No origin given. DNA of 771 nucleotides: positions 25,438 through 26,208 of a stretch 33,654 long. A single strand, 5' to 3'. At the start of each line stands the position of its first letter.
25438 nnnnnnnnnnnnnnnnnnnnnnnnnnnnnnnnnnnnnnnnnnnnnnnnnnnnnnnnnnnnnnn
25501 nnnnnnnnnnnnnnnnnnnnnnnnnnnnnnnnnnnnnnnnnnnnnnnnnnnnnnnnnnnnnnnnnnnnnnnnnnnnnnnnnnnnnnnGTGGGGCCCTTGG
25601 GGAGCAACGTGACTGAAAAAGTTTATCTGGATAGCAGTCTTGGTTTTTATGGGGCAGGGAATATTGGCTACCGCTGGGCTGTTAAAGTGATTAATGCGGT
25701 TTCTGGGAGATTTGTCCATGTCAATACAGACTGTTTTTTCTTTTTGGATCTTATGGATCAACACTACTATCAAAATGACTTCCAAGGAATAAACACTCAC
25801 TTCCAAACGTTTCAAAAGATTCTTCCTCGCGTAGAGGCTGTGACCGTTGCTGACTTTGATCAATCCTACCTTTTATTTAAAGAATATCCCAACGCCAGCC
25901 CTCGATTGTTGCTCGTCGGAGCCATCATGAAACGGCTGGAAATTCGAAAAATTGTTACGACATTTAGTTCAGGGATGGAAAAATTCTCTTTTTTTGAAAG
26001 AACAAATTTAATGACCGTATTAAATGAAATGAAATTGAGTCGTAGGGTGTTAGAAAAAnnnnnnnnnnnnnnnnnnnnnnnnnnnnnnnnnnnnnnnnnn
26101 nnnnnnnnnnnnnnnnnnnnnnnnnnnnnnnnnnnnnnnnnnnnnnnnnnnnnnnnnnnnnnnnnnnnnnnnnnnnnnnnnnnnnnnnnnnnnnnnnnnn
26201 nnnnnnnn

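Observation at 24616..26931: Five-gene translationally coupled unit: AspH-like hydroxylase, a 77-aa protein and three PIN-like paralogs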

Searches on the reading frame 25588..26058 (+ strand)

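Call 3: search_protein_families(library=pfam, proteins=[window:25588-26058:+], max_evalue=1)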
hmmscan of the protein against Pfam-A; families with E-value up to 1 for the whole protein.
window:25588-26058:+ (157 aa): 1 family
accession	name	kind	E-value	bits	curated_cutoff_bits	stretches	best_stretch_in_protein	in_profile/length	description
PF11380.13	Stealth_CR2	-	0.054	14.1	39.4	1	31-64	70-103/108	Stealth protein CR2, conserved region 2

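Call 7: search_protein_families(library=ncbifam, proteins=[window:25588-26058:+], max_evalue=0.1)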
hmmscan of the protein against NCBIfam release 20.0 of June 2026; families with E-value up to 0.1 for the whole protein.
window:25588-26058:+ (157 aa): 0 families

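Call 8: search_protein_families(library=padloc, proteins=[window:25588-26058:+], max_evalue=0.1)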
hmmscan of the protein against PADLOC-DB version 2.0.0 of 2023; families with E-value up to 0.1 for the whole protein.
window:25588-26058:+ (157 aa): 0 families
